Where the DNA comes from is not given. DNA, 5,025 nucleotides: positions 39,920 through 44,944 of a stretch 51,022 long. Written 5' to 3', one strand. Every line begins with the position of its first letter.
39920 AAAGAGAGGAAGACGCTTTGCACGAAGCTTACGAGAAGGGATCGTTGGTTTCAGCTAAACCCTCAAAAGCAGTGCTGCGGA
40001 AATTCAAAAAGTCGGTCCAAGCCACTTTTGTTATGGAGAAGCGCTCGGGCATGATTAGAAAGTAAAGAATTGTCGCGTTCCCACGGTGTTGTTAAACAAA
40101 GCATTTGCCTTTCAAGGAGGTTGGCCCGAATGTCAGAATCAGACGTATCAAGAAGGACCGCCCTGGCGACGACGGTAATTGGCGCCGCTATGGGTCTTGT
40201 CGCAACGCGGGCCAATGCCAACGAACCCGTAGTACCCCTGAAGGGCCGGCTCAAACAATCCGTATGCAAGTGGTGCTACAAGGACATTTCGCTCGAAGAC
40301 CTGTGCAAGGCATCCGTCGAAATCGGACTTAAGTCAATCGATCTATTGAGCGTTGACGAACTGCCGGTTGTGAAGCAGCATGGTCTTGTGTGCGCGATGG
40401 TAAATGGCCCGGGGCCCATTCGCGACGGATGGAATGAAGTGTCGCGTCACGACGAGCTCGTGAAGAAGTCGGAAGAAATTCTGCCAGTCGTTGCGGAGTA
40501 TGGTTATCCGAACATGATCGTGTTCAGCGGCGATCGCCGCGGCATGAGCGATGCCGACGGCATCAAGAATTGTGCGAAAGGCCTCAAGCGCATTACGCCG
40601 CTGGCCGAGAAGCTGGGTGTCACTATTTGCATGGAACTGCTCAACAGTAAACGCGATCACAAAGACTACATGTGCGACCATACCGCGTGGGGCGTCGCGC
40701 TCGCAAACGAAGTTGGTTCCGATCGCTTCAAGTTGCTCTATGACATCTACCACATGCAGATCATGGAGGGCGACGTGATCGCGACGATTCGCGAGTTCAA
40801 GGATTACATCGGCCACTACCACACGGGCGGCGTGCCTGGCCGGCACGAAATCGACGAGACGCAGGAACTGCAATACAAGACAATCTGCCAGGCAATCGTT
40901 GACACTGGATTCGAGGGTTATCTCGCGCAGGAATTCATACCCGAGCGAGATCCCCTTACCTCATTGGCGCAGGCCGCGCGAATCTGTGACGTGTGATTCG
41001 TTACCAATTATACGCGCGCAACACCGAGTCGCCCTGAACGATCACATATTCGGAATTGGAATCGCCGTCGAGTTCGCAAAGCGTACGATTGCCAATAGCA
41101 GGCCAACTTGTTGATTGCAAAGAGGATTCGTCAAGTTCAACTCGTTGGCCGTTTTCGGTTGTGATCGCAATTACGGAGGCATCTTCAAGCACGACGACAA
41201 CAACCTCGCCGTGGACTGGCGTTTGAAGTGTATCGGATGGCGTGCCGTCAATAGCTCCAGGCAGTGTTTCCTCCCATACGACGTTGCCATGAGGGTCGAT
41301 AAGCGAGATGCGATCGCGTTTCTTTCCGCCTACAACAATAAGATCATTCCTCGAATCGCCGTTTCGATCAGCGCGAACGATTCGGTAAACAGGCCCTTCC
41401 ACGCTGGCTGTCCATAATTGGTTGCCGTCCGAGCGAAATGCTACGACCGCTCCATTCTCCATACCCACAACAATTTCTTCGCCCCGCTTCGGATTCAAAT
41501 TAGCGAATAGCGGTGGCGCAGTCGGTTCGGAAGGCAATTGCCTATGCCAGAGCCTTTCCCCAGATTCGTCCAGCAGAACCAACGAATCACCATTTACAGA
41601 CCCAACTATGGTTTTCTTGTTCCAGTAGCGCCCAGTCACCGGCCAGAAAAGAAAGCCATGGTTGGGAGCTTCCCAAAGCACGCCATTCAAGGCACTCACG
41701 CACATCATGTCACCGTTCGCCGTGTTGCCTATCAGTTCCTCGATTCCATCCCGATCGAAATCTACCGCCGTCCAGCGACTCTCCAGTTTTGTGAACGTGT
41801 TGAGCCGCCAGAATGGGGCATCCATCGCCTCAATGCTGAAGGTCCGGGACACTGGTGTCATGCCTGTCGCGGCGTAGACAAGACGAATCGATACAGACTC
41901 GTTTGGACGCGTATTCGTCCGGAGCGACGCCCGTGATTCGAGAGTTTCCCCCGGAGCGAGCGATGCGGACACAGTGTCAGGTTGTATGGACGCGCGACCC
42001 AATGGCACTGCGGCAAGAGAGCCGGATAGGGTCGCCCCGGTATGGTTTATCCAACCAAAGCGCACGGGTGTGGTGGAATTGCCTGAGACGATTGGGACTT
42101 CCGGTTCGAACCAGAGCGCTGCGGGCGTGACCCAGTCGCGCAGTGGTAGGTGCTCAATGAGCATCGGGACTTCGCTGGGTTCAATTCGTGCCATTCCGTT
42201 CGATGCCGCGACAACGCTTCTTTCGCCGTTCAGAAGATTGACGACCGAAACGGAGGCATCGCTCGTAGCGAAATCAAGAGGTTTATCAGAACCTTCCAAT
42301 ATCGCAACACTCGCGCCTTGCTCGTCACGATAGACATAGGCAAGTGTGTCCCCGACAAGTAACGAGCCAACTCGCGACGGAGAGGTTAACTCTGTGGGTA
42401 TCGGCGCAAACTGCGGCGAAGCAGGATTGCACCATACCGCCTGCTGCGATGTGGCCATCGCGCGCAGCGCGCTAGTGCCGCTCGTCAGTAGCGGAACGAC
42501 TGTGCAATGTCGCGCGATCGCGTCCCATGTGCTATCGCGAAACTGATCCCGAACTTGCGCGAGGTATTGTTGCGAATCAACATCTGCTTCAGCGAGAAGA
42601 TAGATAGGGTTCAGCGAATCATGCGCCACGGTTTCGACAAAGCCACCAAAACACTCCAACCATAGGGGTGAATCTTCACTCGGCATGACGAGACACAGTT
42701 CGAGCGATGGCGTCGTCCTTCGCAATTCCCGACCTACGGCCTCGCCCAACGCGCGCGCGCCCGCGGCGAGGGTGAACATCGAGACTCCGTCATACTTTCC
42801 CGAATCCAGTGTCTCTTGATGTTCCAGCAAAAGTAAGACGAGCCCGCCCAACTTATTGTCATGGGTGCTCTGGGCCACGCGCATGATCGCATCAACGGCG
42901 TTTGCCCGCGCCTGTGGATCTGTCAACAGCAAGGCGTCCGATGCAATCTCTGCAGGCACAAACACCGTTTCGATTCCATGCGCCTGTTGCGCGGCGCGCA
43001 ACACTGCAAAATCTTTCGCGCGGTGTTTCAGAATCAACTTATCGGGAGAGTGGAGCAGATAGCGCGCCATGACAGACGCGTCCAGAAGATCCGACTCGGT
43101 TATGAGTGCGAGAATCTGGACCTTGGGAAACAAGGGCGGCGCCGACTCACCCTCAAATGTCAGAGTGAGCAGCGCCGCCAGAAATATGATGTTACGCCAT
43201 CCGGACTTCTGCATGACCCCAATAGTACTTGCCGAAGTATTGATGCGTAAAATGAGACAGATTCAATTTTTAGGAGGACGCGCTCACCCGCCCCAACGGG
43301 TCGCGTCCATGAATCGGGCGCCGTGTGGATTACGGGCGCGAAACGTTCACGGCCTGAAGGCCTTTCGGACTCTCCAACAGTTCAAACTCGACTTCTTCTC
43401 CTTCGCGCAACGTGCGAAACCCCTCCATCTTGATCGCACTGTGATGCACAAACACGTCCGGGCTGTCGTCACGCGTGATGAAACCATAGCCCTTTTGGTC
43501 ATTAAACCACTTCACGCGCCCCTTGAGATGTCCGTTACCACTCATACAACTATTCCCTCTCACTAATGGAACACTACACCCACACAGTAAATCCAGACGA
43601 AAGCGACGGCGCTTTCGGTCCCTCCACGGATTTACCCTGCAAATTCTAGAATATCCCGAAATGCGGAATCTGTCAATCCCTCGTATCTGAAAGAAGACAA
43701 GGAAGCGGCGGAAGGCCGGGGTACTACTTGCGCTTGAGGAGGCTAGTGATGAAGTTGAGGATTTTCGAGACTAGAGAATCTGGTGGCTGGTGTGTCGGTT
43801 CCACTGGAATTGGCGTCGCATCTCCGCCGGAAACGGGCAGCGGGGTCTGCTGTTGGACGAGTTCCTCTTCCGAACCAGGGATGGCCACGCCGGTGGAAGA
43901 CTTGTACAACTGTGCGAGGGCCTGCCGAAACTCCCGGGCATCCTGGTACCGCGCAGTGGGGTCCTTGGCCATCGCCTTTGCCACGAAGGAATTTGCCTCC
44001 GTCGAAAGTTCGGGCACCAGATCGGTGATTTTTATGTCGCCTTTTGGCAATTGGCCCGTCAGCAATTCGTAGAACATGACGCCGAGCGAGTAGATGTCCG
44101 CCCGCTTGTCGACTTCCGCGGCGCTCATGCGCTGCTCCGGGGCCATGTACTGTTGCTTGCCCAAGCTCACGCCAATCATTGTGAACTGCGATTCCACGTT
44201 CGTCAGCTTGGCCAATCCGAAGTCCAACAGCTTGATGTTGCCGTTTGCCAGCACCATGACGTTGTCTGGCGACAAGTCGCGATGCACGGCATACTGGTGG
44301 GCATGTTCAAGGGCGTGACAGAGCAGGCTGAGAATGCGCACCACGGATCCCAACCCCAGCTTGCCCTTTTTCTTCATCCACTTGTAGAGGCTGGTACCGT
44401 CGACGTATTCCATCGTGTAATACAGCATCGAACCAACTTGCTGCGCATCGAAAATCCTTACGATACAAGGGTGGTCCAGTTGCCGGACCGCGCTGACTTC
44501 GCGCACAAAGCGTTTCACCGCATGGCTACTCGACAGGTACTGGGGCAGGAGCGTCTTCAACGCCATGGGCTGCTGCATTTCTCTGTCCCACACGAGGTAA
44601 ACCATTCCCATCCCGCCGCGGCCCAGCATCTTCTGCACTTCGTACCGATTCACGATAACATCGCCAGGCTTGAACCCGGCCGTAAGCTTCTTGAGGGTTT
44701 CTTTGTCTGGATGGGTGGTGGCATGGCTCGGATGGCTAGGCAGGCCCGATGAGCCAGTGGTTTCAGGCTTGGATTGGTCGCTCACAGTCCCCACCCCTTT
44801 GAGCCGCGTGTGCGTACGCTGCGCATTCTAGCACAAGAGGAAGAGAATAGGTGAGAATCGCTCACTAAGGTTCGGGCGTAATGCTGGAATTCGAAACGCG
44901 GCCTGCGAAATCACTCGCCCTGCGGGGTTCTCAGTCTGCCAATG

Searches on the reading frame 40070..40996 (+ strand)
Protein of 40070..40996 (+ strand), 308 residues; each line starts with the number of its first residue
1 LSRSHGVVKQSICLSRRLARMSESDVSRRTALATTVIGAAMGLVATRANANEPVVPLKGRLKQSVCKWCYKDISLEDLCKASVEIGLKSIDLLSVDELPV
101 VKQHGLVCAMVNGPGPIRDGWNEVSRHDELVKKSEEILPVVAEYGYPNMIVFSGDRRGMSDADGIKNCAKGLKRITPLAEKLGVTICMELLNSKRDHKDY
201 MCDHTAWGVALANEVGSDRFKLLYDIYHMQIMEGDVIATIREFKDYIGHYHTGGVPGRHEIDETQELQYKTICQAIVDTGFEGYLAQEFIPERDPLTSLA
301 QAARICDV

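Call 6: search_protein_families(library=ncbifam, proteins=[window:40070-40996:+])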
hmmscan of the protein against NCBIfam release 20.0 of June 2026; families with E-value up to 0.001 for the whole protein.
window:40070-40996:+ (308 aa): 6 families
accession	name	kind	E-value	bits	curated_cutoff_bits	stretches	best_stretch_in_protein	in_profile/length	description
NF043033.1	OxoTetrIsom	equivalog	1.1e-23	84.3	325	1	165-299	115-247/251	2-oxo-tetronate isomerase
TIGR03234.1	OH-pyruv-isom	equivalog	1.4e-23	83.5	353.45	1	158-299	111-250/254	hydroxypyruvate isomerase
NF051856.1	PsicseEpim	equivalog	1e-16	61.6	300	1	164-288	125-244/287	D-psicose 3-epimerase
NF007444.0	PRK09997.1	equivalog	3.2e-15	56.3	465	1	195-292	148-244/258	hydroxypyruvate isomerase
NF041099.2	keto_glucon_epim_IolO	equivalog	6.5e-12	45.3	300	1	54-296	16-253/269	5-keto-L-gluconate epimerase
NF007441.0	PRK09989.1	equivalog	4.8e-08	33.1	412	1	197-292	150-244/258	HPr family phosphocarrier protein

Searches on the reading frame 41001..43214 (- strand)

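Call 6: search_protein_families(library=ncbifam, proteins=[window:41001-43214:-])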
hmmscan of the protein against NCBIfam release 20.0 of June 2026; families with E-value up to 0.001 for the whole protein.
window:41001-43214:- (737 aa): 2 families
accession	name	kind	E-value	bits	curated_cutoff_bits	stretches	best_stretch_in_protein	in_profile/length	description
TIGR03300.1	assembly_YfgL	equivalog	4.8e-12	45.2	285.2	1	577-691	64-167/377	outer membrane protein assembly factor BamB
NF008351.0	PRK11138.1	equivalog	2.3e-05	23.1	423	1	533-683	121-270/394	outer membrane protein assembly factor BamB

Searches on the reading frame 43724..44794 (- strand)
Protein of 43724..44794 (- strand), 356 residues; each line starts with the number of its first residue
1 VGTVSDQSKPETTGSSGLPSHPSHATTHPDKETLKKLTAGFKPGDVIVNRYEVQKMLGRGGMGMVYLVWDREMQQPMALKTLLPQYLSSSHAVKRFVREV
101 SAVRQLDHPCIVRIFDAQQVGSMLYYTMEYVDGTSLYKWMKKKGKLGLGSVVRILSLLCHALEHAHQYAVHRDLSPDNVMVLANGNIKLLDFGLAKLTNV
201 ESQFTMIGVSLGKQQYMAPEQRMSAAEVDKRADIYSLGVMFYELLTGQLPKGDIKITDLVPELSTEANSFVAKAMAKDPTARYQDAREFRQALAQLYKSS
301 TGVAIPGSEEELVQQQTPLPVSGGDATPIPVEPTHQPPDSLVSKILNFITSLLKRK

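Call 74: search_protein_families(library=pfam, proteins=[window:43724-44794:-], max_evalue=0.00001)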
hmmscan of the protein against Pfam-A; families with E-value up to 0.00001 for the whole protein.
window:43724-44794:- (356 aa): 4 families
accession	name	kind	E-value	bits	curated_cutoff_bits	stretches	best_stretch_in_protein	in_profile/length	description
PF00069.31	Pkinase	-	4.9e-45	154.4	31.7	1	51-284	1-253/263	Protein kinase domain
PF07714.23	PK_Tyr_Ser-Thr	-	7.3e-31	107.8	23.1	1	52-265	2-219/258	Protein tyrosine and serine/threonine kinase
PF03109.22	ABC1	-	3.4e-07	30.1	22.9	1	90-201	114-220/244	ABC1 atypical kinase-like domain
PF01636.29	APH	-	6e-07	29.9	23.2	0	165-201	166-203/239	Phosphotransferase enzyme family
